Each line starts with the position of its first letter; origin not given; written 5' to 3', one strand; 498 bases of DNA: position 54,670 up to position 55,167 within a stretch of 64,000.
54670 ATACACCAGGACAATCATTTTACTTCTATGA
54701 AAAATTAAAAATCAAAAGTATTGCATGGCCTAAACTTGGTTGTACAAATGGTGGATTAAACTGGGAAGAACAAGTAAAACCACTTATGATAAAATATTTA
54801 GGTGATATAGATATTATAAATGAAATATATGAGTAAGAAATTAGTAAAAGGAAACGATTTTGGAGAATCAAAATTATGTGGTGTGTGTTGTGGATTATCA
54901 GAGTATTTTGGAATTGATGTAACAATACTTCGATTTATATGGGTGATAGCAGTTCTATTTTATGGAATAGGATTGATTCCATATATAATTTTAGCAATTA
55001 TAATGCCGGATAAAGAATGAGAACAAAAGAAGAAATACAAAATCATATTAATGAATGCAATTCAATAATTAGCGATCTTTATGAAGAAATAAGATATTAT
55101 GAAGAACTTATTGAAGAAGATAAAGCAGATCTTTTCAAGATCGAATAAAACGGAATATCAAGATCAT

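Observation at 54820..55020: PspC-domain mini-membrane protein overlapping the macro gene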

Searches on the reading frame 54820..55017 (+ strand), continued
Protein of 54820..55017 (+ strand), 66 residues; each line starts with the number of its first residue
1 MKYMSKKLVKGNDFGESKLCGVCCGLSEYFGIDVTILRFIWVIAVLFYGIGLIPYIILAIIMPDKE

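Call 39: search_protein_families(library=pfam, proteins=[L092:8804-9988:+, L092:10186-10647:+, L092:4418-7468:-, L095:7687-8769:+, L095:10278-11225:+, L095:11333-13657:+, L100:9463-9984:+, L100:10191-10679:+, L100:12046-14718:-, L100:4843-6198:+], max_evalue=0.001)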
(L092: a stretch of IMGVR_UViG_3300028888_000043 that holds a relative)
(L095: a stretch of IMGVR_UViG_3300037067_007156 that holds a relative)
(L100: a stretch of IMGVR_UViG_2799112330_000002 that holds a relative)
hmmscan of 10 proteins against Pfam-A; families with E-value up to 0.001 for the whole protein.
L092:8804-9988:+ (395 aa): 1 family
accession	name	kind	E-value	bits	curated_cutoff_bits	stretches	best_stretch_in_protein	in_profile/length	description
PF02739.22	5_3_exonuc_N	-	3e-16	60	34.3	1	6-164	3-146/164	5'-3' exonuclease, N-terminal resolvase-like domain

L092:10186-10647:+ (154 aa): 0 families

L092:4418-7468:- (1016 aa): 0 families

L095:7687-8769:+ (361 aa): 2 families
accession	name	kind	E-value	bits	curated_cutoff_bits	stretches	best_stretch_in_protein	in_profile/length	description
PF05343.19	Peptidase_M42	-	1.2e-75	254.8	23.2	1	43-343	1-291/292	M42 glutamyl aminopeptidase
PF01546.33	Peptidase_M20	-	6.6e-10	39.7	24.6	1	183-350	34-205/206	Peptidase family M20/M25/M40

L095:10278-11225:+ (316 aa): 4 families
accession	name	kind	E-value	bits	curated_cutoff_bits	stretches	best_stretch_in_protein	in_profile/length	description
PF00478.31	IMPDH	-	4.2e-54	184.3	25.6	1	6-309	3-326/345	IMP dehydrogenase / GMP reductase domain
PF01070.24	FMN_dh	-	1.2e-05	25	24.9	1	130-230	210-303/350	FMN-dependent dehydrogenase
PF03060.21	NMO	-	2.3e-05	24.4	28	1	139-248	135-241/331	Nitronate monooxygenase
PF05690.20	ThiG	-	8.3e-05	22.5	23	0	189-237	164-212/247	Thiazole biosynthesis protein ThiG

L095:11333-13657:+ (775 aa): 10 families
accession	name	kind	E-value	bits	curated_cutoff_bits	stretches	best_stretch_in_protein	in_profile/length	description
PF00072.30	Response_reg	-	1.6e-44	151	30.2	2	654-765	1-110/111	Response regulator receiver domain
PF02518.31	HATPase_c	-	1.2e-25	90.5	26.4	1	520-628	2-109/111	Histidine kinase-, DNA gyrase B-, and HSP90-like ATPase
PF00512.31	HisKA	-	2.5e-19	69.5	26.9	1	405-470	2-66/66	His Kinase A (phospho-acceptor) domain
PF13426.13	PAS_9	-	1.7e-17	64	27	2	284-382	3-102/103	PAS domain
PF00989.32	PAS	-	6.1e-10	39.6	22.6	1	280-381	9-113/113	PAS fold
PF08448.16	PAS_4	-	1.3e-09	38.7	23.1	1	282-385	5-109/110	PAS fold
PF13188.13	PAS_8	-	4.5e-07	30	21.8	0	148-212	2-58/65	PAS domain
PF12860.13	PAS_7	-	5e-07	30.3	27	0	282-324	5-48/115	PAS fold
PF21332.3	AmiR_N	-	1.5e-05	25.4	27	0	46-121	39-110/111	AmiR, N-terminal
PF13596.12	PAS_10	-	0.0006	20.9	22.1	0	344-382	69-106/106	PAS domain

L100:9463-9984:+ (174 aa): 0 families

L100:10191-10679:+ (163 aa): 0 families

L100:12046-14718:- (890 aa): 0 families

L100:4843-6198:+ (452 aa): 0 families

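Call 40: search_protein_families(library=pfam, proteins=[L102:7012-8112:+, L102:10214-11161:+, L102:11704-14028:+, L102:14088-15242:+, L103:8754-9959:+, L103:10226-11044:+, L103:11098-12525:+, L103:12586-15012:+, L103:5678-6883:+, L092:12106-13272:+], max_evalue=0.001)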
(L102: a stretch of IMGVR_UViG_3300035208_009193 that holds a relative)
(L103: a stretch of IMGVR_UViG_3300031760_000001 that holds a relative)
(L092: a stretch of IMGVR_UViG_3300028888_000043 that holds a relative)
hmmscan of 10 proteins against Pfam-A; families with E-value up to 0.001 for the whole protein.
L102:7012-8112:+ (367 aa): 2 families
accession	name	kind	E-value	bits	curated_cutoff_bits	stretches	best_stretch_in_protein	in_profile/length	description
PF05343.19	Peptidase_M42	-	7.8e-72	242.2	23.2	1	63-349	13-291/292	M42 glutamyl aminopeptidase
PF01546.33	Peptidase_M20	-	5e-09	36.8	24.6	1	188-356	33-205/206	Peptidase family M20/M25/M40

L102:10214-11161:+ (316 aa): 4 families
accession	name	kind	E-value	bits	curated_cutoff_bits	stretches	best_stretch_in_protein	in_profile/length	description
PF00478.31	IMPDH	-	7.4e-56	190.1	25.6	1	6-309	3-326/345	IMP dehydrogenase / GMP reductase domain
PF01070.24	FMN_dh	-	4.8e-08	32.9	24.9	1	130-230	210-303/350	FMN-dependent dehydrogenase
PF05690.20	ThiG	-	3.1e-05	23.9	23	0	187-237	162-212/247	Thiazole biosynthesis protein ThiG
PF03060.21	NMO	-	5.5e-05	23.1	28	1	139-249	135-242/331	Nitronate monooxygenase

L102:11704-14028:+ (775 aa): 9 families
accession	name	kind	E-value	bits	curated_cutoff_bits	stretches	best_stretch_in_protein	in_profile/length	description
PF00072.30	Response_reg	-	2.4e-43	147.3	30.2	2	654-765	1-110/111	Response regulator receiver domain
PF02518.31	HATPase_c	-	8.3e-25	87.8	26.4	1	520-628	2-109/111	Histidine kinase-, DNA gyrase B-, and HSP90-like ATPase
PF00512.31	HisKA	-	3.3e-19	69.1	26.9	1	405-470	2-66/66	His Kinase A (phospho-acceptor) domain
PF13426.13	PAS_9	-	2.2e-17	63.6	27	2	284-382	3-102/103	PAS domain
PF00989.32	PAS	-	5e-09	36.6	22.6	1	280-381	9-113/113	PAS fold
PF08448.16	PAS_4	-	1.3e-08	35.5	23.1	1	282-385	5-109/110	PAS fold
PF13188.13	PAS_8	-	8.7e-07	29.1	21.8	0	280-315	9-41/65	PAS domain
PF12860.13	PAS_7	-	9.8e-07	29.4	27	0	282-317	5-41/115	PAS fold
PF21332.3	AmiR_N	-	2e-05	25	27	0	46-121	39-110/111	AmiR, N-terminal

L102:14088-15242:+ (385 aa): 0 families

L103:8754-9959:+ (402 aa): 2 families
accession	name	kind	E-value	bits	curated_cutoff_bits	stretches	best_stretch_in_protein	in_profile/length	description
PF02739.22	5_3_exonuc_N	-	2.1e-23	83.3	34.3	1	28-204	2-141/164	5'-3' exonuclease, N-terminal resolvase-like domain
PF01367.25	5_3_exonuc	-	1.2e-05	26.1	40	1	247-293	10-52/97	5'-3' exonuclease, C-terminal SAM fold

L103:10226-11044:+ (273 aa): 0 families

L103:11098-12525:+ (476 aa): 2 families
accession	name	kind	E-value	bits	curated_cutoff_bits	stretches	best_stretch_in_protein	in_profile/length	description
PF13481.12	AAA_25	-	8.9e-12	45.5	27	1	190-373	26-193/195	AAA domain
PF03796.21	DnaB_C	-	5.5e-10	39.5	27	1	179-442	2-253/255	DnaB-like helicase C terminal domain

L103:12586-15012:+ (809 aa): 1 family
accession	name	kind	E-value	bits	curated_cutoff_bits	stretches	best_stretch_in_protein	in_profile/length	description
PF02867.20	Ribonuc_red_lgC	-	7.7e-102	342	23.9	1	77-575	1-522/523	Ribonucleotide reductase, barrel domain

L103:5678-6883:+ (402 aa): 1 family
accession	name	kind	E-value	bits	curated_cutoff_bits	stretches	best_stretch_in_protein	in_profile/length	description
PF00154.27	RecA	-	6.8e-13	49.1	27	1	56-149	40-127/262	recA bacterial DNA recombination protein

L092:12106-13272:+ (389 aa): 1 family
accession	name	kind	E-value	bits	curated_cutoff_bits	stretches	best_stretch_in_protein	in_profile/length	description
PF00575.29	S1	-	3.1e-09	37.5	22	1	235-300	2-66/74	S1 RNA binding domain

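Call 41: find_encoding_contigs(protein=P0073, flank=6000, max_places=2)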
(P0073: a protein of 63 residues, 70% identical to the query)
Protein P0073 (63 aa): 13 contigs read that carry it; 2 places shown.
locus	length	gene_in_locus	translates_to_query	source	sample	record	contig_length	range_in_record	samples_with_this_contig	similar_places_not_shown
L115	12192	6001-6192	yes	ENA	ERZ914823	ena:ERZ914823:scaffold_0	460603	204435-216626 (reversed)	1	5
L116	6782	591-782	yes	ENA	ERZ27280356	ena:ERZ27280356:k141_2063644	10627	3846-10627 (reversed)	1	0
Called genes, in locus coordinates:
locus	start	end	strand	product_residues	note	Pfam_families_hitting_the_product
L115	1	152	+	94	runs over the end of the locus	-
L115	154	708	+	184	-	-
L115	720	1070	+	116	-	-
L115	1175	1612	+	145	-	-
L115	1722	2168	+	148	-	-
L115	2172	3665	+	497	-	PF18922:DUF5672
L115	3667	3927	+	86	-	-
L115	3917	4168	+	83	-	-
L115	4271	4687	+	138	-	-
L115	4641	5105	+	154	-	-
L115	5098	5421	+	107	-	-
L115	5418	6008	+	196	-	PF01661:Macro (faint)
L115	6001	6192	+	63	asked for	PF04024:PspC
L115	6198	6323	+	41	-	-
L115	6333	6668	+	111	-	-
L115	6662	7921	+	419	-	-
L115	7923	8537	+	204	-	-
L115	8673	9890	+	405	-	PF04542:Sigma70_r2 (faint)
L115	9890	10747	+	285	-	-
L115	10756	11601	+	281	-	-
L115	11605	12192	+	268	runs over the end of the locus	PF04765:TOD1_MUCI70 (faint)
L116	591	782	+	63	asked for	PF04024:PspC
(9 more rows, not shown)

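Call 42: find_encoding_contigs(protein=P0066, flank=6000, max_places=2)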
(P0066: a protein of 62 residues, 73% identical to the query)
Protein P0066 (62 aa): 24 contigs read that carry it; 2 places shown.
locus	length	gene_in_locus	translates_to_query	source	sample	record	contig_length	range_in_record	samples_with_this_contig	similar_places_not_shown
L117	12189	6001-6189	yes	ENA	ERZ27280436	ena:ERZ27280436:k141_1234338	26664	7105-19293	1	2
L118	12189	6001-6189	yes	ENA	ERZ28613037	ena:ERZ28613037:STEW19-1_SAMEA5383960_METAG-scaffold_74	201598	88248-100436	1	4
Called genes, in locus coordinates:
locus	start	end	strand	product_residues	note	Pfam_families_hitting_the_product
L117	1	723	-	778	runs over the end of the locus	-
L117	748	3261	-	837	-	PF26918:Ig_Eae (faint), PF26182:Ig_NUP210_5th (faint), PF02368:Big_2, PF21764:Invasin_D4 (faint), PF22359:Big-like (faint), PF02368:Big_2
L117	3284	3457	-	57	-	-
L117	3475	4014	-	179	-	-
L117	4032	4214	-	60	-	-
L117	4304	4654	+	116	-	-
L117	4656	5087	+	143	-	-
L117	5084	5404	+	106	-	-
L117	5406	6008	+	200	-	PF01661:Macro (faint)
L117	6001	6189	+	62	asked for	PF04024:PspC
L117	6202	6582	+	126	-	-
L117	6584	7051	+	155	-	-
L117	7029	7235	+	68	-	-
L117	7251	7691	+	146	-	-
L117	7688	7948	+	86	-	-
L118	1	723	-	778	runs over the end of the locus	-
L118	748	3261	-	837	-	PF26182:Ig_NUP210_5th (faint), PF02368:Big_2, PF21764:Invasin_D4 (faint), PF22359:Big-like (faint), PF26918:Ig_Eae (faint), PF02368:Big_2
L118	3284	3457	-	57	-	-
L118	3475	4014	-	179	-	-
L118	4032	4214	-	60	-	-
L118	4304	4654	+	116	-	-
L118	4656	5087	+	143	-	-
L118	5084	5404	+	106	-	-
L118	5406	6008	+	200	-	PF01661:Macro (faint)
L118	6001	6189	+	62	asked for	PF04024:PspC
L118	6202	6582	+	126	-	-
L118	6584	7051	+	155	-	-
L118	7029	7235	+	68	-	-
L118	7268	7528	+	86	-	-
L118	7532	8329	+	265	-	-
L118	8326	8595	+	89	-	-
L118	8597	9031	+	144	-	-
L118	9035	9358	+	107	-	-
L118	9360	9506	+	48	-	-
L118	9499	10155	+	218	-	-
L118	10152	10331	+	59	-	-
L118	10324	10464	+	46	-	-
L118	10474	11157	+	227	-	-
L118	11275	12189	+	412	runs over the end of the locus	PF04542:Sigma70_r2 (weak)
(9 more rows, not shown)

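Call 43: search_protein_families(library=ncbifam, proteins=[window:54829-55017:+], max_evalue=0.01)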
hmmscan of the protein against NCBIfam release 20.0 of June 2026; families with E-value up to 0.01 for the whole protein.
window:54829-55017:+ (63 aa): 2 families
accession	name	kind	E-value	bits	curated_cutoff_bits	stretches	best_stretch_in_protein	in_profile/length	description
TIGR02978.1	phageshock_pspC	equivalog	9e-11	41.7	104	1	13-62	10-61/121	envelope stress response membrane protein PspC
NF007973.0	PRK10697.1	equivalog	3.1e-09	36.8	136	1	13-61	16-66/119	envelope stress response membrane protein PspC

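Call 44: search_protein_families(library=padloc, proteins=[window:54829-55017:+], max_evalue=0.01)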
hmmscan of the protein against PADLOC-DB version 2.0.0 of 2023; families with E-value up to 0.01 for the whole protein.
window:54829-55017:+ (63 aa): 0 families

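Call 58: search_protein_families(library=pfam, alignment_id=A4, max_evalue=0.0001)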
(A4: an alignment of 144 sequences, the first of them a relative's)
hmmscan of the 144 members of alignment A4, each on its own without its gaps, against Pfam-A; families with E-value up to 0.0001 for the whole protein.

A. member 1, L008:3600-4964:+ (455 aa): 1 family
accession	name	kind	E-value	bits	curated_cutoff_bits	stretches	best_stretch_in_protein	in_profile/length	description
PF01554.23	MatE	-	3.7e-40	137.7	24.9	2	24-187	1-161/161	MatE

B. families by the number of members that match (of 144 scanned): 196 families (the first 25 are shown)
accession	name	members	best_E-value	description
PF22570.1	LiaF-TM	5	5.1e-15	LiaF transmembrane domain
PF00106.31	adh_short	4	9.2e-44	short chain dehydrogenase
PF13561.12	adh_short_C2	4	2.3e-29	Enoyl-(Acyl carrier protein) reductase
PF13349.12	DUF4097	4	4.5e-22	Toastrack DUF4097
PF18917.5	LiaI-LiaF-like_TM1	4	2.7e-10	LiaI-LiaF-like transmembrane region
PF08659.16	KR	4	5.5e-08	KR domain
PF00583.31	Acetyltransf_1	3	2.2e-17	Acetyltransferase (GNAT) family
PF09922.15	LiaF-like_C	3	6.6e-13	Cell wall-active antibiotics response LiaF, C-terminal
PF13432.12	TPR_16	3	3e-12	Tetratricopeptide repeat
PF14559.12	TPR_19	3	2.1e-07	Tetratricopeptide repeat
PF13428.12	TPR_14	3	1.2e-06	Tetratricopeptide repeat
PF10712.14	NAD-GH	2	5e-152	NAD-specific glutamate dehydrogenase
PF02540.23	NAD_synthase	2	1.7e-72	NAD synthase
PF02826.25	2-Hacid_dh_C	2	9.3e-67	D-isomer specific 2-hydroxyacid dehydrogenase, NAD binding domain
PF01554.23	MatE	2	9.4e-53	MatE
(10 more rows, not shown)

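Call 60: search_solved_structures(query=A1, max_evalue=1)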
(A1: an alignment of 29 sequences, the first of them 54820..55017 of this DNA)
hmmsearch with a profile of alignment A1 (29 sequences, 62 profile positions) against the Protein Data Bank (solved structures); distinct sequences matched with E-value up to 1: 0.

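Call 81: search_protein_representatives(protein=window:54829-55017:+)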
Query: 63 residues. Proteins with E-value up to 0.001 (for the whole library): 6492; up to 1e-10: 386; up to 1e-30: 0. The best 150 are listed.
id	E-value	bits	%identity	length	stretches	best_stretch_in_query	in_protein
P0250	5.3e-26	105.4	50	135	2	14-62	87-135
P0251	3.8e-24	99.5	49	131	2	12-61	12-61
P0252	5.8e-24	99.0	77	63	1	1-63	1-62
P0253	7.2e-22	92.3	46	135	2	6-62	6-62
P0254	9.4e-22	92.0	65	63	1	1-63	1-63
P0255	7.5e-21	89.1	43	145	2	12-61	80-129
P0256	1.4e-20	88.3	48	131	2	3-63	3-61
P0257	3.6e-20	87.0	45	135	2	10-62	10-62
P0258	1.2e-19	85.4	50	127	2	13-61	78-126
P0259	1.5e-19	85.0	44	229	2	11-62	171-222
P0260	1.8e-19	84.7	44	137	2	9-62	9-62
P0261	2.2e-19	84.5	45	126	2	12-61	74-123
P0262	2.4e-19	84.4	46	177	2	14-61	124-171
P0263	4.0e-19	83.7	46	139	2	2-61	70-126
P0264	4.6e-19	83.5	45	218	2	16-60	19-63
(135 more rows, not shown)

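Call 85: fold_search(model_id=the predicted structure, library=viral)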
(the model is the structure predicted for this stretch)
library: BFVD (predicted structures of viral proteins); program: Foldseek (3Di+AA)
matches with E <= 10: 6; with E <= 0.001: 0
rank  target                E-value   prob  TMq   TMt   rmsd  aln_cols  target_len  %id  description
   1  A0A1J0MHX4            3.9e+00  0.06  0.24  0.04  14.9        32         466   28  DNA polymerase III alpha subunit [Pseudomonas phage PA5]
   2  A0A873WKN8            5.8e+00  0.08  0.41  0.43   9.1        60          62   15  Uncharacterized protein [Providencia phage PSTCR4]
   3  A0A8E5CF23            5.8e+00  0.05  0.34  0.12   6.5        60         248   18  Nucleocapsid protein (Fragment) [Influenza A virus]
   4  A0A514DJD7            9.0e+00  0.08  0.39  0.40   3.2        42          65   17  Uncharacterized protein [Corynebacterium phage StAB]
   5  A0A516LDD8            9.0e+00  0.03  0.25  0.16   4.6        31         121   19  (no name in the UniProt tables at hand)
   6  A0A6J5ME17            9.6e+00  0.11  0.46  0.04   5.7        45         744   20  DUF5824 domain-containing protein [uncultured Caudovirales phage]

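Call 86: search_dna_similar(query=L103:8754-9959:+, collection=phages, mode=protein, max_rows=8, max_evalue=1e-10)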
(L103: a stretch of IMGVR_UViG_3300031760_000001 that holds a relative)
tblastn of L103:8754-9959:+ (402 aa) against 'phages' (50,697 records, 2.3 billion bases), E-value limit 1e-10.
Records with a match: 7; places in all: 7; records where one place covers at least 80% of the query: 0.
Best place of each record, by identity: <60% 7.
By first word of the organism name: Flavobacterium 4; Pseudomonas 2; Microcystis 1.
By host as written in the record: Flavobacterium sp. LMO8 4; Pseudomonas syringae pv. avii 2; Microcystis elabens 1.
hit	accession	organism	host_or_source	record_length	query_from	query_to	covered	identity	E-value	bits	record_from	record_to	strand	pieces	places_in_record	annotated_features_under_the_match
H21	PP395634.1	Microcystis phage Mel-JY01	Microcystis elabens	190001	27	313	71%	29.2%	2e-19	97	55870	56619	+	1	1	DNA polymerase I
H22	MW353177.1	Flavobacterium phage vB_FspM_immuto_13-6C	Flavobacterium sp. LMO8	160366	27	285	64%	27.9%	1e-14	82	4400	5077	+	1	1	5'-3' exonuclease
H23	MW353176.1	Flavobacterium phage vB_FspM_immuto_3-5A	Flavobacterium sp. LMO8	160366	27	285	64%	27.9%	2e-14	81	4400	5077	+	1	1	5'-3' exonuclease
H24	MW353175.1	Flavobacterium phage vB_FspM_immuto_2-6A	Flavobacterium sp. LMO8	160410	27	285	64%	27.9%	2e-14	81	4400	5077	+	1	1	5'-3' exonuclease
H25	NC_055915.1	Flavobacterium phage vB_FspM_immuto_2-6A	Flavobacterium sp. LMO8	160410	27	285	64%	27.9%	2e-14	81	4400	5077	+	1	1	5'-3' exonuclease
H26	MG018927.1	Pseudomonas phage nickie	Pseudomonas syringae pv. avii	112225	26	268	60%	27.8%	3e-12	74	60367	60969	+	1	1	exodeoxyribonuclease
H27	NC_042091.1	Pseudomonas phage nickie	Pseudomonas syringae pv. avii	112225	26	268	60%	27.8%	3e-12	74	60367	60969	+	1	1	exodeoxyribonuclease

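Call 87: search_dna_similar(query=L092:4418-7468:-, collection=phages, mode=protein, max_rows=8, max_evalue=1e-10)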
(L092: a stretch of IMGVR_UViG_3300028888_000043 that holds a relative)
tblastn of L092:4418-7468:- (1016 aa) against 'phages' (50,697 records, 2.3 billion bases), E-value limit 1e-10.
No match.

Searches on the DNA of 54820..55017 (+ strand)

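Call 90: search_dna_similar(query=L105:6500-13500:+, collection=phages, mode=distant, max_rows=8)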
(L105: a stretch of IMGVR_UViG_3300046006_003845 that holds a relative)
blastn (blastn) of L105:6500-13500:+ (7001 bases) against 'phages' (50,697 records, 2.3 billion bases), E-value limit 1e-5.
Records with a match: 119; places in all: 120; records where one place covers at least 80% of the query: 0.
Best place of each record, by identity: 90-95% 8; 80-90% 72; 60-80% 39.
By first word of the organism name: Listeria 43; Bacillus 21; Prevotella 15; Cellulophaga 7; Streptomyces 6; uncultured 5; Enterococcus 4; Escherichia 2; Rhizobium 2; Microbacterium 2; and 10 more.
By host as written in the record: Listeria monocytogenes 33; Prevotella sp. 15; - 12; Bacillus cereus 5; Streptomyces sanglieri UNT16F27A 4; Bacillus thuringiensis kurstaki 3; Escherichia coli 2; Bacillus cereus HER1399 2; and 34 more.
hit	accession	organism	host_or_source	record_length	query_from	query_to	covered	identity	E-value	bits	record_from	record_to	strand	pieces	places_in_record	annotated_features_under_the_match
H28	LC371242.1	Escherichia phage EcS1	Escherichia coli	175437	6304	6460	2%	70.4%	2e-7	66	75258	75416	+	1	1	codon recognized: ATC; tRNA-lle | tRNA-Pro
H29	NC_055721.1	Escherichia phage EcS1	Escherichia coli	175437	6304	6460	2%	70.4%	2e-7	66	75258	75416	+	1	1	codon recognized: ATC; tRNA-lle | tRNA-Pro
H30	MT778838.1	Rhizobium phage V1VFA-S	-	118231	6325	6459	2%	73.4%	5e-8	69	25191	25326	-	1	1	tRNA-Met | tRNA-Asn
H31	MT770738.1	Rhizobium phage B1VFA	Rhizobium leguminosarum VF39SM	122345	6325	6459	2%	72.9%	2e-7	67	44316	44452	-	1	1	tRNA-Met | tRNA-Asn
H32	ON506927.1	Enterococcus phage TJE1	Enterococcus faecium strain UCH1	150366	5405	5512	2%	78.4%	3e-11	79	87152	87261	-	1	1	none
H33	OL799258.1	Enterococcus phage phiSHEF13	Enterococcus faecium E1071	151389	5405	5512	2%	77.5%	1e-9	74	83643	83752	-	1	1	tRNA-Ser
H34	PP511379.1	Dulem virus 40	Eulemur fulvus collaris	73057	6879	6965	1%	92.0%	2e-25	126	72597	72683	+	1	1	none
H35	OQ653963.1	Enterococcus phage PEF1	Enterococcus faecalis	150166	5413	5512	1%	79.6%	1e-10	78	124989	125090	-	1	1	tRNA-Ser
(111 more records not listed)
